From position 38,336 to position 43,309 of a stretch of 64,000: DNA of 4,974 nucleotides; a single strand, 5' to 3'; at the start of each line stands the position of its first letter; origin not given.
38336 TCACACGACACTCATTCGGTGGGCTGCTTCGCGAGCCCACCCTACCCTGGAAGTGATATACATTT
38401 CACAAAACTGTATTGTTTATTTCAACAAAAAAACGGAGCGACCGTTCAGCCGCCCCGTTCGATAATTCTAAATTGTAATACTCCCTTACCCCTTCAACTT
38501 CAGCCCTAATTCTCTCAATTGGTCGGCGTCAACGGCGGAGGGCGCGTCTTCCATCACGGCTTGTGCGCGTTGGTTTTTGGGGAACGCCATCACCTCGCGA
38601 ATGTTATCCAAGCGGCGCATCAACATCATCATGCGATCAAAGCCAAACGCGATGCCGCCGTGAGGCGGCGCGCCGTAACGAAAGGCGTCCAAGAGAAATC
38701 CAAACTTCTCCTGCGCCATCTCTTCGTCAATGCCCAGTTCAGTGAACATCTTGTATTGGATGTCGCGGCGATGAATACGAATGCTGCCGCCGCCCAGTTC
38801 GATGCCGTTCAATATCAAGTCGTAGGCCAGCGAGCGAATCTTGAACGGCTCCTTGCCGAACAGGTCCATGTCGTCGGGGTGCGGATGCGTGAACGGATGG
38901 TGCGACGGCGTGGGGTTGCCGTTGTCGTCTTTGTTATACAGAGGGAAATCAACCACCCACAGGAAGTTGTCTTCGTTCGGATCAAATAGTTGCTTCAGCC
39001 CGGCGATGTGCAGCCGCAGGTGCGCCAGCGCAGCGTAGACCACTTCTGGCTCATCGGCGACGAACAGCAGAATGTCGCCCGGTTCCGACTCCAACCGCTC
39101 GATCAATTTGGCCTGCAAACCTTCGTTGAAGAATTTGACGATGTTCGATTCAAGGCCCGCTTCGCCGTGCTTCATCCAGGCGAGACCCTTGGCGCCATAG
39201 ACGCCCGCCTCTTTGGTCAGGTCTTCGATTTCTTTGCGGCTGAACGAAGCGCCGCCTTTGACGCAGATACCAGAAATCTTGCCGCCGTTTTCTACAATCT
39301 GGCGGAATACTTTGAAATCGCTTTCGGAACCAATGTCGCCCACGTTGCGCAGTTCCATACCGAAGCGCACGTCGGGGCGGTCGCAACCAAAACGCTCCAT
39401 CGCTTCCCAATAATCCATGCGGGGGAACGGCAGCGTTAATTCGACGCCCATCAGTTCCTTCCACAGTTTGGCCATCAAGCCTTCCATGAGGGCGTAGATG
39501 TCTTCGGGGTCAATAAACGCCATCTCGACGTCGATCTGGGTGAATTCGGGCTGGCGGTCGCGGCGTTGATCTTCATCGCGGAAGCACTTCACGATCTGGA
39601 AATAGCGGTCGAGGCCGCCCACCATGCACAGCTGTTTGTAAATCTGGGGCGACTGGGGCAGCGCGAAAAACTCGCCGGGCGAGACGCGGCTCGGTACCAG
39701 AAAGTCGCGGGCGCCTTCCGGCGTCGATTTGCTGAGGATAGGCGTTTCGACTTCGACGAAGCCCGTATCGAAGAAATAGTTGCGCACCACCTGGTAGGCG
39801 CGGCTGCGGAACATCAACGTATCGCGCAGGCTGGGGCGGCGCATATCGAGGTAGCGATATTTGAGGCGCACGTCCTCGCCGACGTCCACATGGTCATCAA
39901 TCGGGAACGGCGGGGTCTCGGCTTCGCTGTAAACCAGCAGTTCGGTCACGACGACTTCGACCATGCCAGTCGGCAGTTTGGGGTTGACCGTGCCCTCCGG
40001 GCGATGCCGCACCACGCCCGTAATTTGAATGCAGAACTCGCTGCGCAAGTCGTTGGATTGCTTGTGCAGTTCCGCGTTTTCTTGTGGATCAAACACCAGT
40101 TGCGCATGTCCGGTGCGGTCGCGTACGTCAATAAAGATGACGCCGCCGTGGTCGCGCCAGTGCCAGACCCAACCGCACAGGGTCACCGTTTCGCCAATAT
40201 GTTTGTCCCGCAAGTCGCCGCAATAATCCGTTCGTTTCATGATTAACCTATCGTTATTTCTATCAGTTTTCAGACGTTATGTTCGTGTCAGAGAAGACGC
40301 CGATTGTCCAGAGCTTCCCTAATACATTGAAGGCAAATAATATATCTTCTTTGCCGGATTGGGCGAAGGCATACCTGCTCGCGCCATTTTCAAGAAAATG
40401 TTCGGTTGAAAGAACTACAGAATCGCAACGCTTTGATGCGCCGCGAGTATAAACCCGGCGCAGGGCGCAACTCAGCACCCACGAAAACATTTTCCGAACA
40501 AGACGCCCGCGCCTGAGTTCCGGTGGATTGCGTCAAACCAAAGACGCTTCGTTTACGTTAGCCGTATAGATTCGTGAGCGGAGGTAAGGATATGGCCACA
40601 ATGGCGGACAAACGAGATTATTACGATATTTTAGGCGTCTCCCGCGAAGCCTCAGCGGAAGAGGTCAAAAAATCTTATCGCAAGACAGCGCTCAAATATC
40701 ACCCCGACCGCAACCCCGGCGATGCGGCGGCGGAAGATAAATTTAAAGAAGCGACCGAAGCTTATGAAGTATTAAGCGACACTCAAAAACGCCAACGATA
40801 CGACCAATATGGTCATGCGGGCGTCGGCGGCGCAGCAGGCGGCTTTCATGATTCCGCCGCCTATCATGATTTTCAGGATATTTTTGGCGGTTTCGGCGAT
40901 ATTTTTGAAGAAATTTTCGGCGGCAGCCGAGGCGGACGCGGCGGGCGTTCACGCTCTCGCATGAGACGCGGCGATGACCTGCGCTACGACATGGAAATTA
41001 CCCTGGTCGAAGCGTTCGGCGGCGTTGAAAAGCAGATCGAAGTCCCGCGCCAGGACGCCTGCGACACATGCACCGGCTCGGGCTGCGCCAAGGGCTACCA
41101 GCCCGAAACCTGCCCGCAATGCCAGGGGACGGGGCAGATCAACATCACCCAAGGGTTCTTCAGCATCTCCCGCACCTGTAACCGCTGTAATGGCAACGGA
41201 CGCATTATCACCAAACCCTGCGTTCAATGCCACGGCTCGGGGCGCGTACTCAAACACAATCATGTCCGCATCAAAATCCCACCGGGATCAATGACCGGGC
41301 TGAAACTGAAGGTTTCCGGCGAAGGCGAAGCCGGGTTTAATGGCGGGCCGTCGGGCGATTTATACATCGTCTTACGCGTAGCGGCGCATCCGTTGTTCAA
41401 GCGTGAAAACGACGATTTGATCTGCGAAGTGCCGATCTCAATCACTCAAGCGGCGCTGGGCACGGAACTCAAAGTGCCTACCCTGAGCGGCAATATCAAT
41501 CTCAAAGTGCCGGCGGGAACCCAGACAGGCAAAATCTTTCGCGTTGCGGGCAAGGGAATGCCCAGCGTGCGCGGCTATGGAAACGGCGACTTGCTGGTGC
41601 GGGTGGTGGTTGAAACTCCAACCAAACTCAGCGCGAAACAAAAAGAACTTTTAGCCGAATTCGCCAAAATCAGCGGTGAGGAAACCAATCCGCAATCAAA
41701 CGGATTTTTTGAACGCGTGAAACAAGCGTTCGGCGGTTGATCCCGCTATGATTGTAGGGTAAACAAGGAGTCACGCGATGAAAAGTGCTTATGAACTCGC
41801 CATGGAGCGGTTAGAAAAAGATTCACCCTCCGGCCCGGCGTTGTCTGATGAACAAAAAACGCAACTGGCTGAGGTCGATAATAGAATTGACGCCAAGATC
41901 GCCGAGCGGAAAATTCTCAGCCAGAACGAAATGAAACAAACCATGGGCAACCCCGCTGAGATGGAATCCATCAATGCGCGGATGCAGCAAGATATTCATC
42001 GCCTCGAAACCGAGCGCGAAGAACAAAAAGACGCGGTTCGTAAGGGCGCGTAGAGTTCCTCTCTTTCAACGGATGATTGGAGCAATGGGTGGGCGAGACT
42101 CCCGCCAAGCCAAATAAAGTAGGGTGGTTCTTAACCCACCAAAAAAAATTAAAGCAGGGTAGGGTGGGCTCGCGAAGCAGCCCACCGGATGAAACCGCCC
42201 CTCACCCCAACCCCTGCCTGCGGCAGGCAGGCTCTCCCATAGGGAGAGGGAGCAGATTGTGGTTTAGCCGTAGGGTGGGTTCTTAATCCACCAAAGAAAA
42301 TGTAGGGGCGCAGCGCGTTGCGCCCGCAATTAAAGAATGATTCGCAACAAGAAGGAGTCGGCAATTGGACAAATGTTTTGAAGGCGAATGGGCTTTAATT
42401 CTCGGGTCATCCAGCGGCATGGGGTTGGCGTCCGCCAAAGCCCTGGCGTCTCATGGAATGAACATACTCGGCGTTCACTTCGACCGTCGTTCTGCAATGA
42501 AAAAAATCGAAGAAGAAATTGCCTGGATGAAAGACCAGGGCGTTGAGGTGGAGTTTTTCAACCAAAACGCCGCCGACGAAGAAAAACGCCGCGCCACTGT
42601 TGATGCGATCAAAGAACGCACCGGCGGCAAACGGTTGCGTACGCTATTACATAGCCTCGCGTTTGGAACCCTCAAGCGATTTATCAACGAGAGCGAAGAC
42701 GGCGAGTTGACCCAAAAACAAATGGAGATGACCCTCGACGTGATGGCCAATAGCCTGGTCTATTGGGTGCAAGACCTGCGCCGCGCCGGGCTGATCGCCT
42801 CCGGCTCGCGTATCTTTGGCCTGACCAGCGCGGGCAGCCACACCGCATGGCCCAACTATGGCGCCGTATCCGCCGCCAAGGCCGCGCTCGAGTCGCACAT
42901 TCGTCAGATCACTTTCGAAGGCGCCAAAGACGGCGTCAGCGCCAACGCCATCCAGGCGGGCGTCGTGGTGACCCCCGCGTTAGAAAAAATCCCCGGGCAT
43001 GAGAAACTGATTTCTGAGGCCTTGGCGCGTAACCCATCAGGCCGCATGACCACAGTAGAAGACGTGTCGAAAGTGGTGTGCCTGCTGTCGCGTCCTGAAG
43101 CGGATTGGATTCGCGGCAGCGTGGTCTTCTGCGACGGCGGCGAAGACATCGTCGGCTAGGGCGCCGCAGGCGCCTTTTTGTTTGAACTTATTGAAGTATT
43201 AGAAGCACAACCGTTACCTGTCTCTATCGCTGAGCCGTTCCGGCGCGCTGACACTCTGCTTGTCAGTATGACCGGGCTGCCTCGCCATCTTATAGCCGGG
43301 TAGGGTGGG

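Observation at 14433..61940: Dispersed 80-bp hairpin family with compensatory base changes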

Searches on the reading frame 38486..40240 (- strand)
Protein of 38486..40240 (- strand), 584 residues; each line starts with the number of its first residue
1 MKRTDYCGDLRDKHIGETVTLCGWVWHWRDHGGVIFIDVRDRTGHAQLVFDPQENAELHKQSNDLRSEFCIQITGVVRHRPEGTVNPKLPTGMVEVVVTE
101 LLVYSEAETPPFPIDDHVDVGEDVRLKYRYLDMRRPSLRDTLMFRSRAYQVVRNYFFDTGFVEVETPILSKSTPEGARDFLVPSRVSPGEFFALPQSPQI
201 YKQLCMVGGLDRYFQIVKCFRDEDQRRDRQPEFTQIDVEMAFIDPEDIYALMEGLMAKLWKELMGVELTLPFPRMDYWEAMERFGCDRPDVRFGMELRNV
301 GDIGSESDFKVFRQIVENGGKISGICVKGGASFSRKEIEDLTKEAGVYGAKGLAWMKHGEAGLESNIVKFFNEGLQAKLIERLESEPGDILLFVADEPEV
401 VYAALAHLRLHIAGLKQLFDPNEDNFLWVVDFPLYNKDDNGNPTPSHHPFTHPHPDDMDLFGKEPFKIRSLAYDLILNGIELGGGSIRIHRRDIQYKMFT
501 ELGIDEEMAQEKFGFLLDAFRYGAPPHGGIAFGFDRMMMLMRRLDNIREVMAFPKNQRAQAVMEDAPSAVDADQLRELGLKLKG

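Call 64: search_protein_families(library=pfam, proteins=[window:38486-40240:-], max_evalue=0.00001)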
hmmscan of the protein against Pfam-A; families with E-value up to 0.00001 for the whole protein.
window:38486-40240:- (584 aa): 3 families
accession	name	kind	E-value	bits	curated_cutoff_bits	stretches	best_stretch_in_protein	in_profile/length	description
PF00152.25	tRNA-synt_2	-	8.7e-123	409.7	25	1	122-557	2-308/308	tRNA synthetases class II (D, K and N)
PF02938.19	GAD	-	5.3e-27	94.3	23.4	1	312-405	1-95/95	GAD domain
PF01336.31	tRNA_anti-codon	-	2.7e-16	59.7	27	1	19-101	1-72/75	OB-fold nucleic acid binding domain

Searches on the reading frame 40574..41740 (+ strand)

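Call 64: search_protein_families(library=pfam, proteins=[window:40574-41740:+], max_evalue=0.00001)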
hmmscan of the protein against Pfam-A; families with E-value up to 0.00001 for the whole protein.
window:40574-41740:+ (388 aa): 3 families
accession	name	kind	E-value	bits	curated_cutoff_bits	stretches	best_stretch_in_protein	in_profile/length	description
PF01556.23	DnaJ_C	-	1.7e-50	171.5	26.6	1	136-349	1-152/152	DnaJ C terminal domain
PF00226.36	DnaJ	-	4.4e-28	97.6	27.8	1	15-77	1-63/63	DnaJ domain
PF00684.25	DnaJ_CXXCXGXG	-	2e-14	54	32.7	1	163-223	1-65/65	DnaJ central domain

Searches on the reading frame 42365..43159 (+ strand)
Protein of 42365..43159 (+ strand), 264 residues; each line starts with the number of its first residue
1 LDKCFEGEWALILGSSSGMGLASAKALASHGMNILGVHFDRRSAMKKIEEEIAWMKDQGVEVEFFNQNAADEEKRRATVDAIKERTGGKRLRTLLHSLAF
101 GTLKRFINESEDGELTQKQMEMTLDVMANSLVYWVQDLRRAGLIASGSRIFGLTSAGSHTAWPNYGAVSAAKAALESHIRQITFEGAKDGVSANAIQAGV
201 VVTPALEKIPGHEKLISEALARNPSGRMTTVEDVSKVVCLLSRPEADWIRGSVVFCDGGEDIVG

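Call 65: search_protein_families(library=pfam, proteins=[window:42365-43159:+], max_evalue=0.00001)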
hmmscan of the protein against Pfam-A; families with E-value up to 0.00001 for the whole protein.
window:42365-43159:+ (264 aa): 4 families
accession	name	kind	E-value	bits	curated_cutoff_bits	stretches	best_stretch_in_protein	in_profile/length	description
PF13561.12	adh_short_C2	-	7.3e-42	144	27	1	16-259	5-234/236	Enoyl-(Acyl carrier protein) reductase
PF00106.31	adh_short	-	2.1e-20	73.5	26.6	1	9-209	2-190/195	short chain dehydrogenase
PF12241.14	Enoyl_reductase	-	1.1e-08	35.2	22.1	1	115-212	103-203/236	Trans-2-enoyl-CoA reductase catalytic region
PF08659.16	KR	-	5.3e-07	30.2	22.6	1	10-100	3-91/180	KR domain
